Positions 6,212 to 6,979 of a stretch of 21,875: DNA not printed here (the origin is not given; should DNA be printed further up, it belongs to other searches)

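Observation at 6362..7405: TIR-domain protein with an unassigned beta-rich C-terminal domain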

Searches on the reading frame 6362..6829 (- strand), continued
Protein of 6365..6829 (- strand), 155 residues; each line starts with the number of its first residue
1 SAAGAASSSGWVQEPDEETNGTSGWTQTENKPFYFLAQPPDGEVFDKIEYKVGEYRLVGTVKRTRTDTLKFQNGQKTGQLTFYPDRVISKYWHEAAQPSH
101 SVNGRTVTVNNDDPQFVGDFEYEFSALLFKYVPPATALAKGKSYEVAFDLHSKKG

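Call 51: search_protein_families(library=pfam, proteins=[L001:5909-7999:+, L001:3808-5703:+, L001:2925-3827:+, L001:1963-2928:+, L001:944-1963:+, L001:516-941:+, L001:8501-8866:+, L003:4186-5877:+, L004:5878-7998:+], max_evalue=0.1)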
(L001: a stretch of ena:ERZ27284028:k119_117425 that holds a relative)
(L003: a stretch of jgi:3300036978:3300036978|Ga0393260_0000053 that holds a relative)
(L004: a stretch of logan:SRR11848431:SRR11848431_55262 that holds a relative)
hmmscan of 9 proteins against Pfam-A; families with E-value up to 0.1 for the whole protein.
L001:5909-7999:+ (696 aa): 1 family
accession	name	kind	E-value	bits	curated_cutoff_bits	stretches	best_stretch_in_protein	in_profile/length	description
PF00622.36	SPRY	-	3.8e-06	27.4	26.3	1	54-134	5-89/121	SPRY domain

L001:3808-5703:+ (631 aa): 0 families

L001:2925-3827:+ (300 aa): 0 families

L001:1963-2928:+ (321 aa): 1 family
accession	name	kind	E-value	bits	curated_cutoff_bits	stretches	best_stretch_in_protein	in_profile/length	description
PF22412.1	TerS_C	-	0.0033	18.1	27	1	216-254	2-40/79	Phage G20C small terminase C-terminal domain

L001:944-1963:+ (339 aa): 0 families

L001:516-941:+ (141 aa): 0 families

L001:8501-8866:+ (121 aa): 0 families

L003:4186-5877:+ (563 aa): 0 families

L004:5878-7998:+ (706 aa): 0 families

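Call 60: find_encoding_contigs(protein=P0141, flank=9000, max_places=2)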
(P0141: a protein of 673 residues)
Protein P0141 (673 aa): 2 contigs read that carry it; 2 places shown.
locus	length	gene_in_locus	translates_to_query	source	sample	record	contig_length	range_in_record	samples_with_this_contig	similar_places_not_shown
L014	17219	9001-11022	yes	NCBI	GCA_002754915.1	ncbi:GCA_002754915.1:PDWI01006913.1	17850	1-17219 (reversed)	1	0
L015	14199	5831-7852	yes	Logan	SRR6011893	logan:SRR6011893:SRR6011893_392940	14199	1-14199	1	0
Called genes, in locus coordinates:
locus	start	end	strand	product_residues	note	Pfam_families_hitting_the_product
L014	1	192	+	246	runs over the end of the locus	PF27730:UCP028589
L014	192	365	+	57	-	PF23843:DUF7210 (weak)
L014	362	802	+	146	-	-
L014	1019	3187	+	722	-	-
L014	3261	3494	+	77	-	-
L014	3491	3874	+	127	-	-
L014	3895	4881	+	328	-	-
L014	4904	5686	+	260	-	-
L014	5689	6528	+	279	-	-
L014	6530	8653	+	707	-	-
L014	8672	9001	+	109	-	-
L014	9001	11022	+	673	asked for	-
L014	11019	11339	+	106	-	-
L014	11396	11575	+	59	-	-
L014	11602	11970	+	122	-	-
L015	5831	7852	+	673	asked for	-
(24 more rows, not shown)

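Call 68: find_related_loci(query=A1, collection=metagenome_contigs, flank=3000)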
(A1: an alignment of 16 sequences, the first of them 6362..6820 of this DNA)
Query A1 (152 aa) in metagenome_contigs; peptide patterns used: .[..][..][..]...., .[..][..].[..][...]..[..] (x = any residue, [..] = any of these).
166 stretches matched a pattern; 1 encode a relative of the query (tblastn E <= 1e-3); 1 distinct loci.
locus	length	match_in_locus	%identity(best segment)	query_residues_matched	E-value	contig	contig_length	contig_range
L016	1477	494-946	79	2-152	7e-89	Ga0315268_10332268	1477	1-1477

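Call 72: find_related_loci(query=A4, collection=genome_contigs, flank=8000)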
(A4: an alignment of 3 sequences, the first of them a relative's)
Query A4 (687 aa) in genome_contigs; peptide patterns used: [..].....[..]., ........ (x = any residue, [..] = any of these).
23 stretches matched a pattern, but none encodes a relative of the query by tblastn (E <= 1e-3).

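Call 81: find_homologous_proteins(query=A2, max_evalue=0.001)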
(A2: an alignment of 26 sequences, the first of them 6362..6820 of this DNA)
Query A2 (26 sequences) (152 aa, profile of the alignment): 19 proteins with E <= 0.001 among 4503 candidates.
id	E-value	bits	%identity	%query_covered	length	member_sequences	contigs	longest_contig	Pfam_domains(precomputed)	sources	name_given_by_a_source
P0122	9.1e-73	261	77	99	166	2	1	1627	-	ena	-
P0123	1.1e-71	258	77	99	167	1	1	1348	-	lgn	-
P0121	2.3e-71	256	77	99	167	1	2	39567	-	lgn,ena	-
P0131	9.9e-69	248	70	93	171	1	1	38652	-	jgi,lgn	jgi:hypothetical protein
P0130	4.1e-68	246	70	98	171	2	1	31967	-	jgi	jgi:hypothetical protein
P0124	1.1e-67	245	73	99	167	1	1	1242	-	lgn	-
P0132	2.0e-67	244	69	98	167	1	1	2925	-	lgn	-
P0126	8.6e-67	242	74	94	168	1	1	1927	-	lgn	-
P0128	2.1e-66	240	69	99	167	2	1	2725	-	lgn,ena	-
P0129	2.4e-65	237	70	99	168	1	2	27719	-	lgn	-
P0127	6.3e-65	236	72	98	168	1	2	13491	-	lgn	-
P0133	1.4e-64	234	65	99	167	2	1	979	-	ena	-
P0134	1.9e-64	234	68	92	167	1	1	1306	-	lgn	-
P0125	1.9e-63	231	73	99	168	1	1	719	-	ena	-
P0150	1.4e-50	189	26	94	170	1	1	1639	-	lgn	-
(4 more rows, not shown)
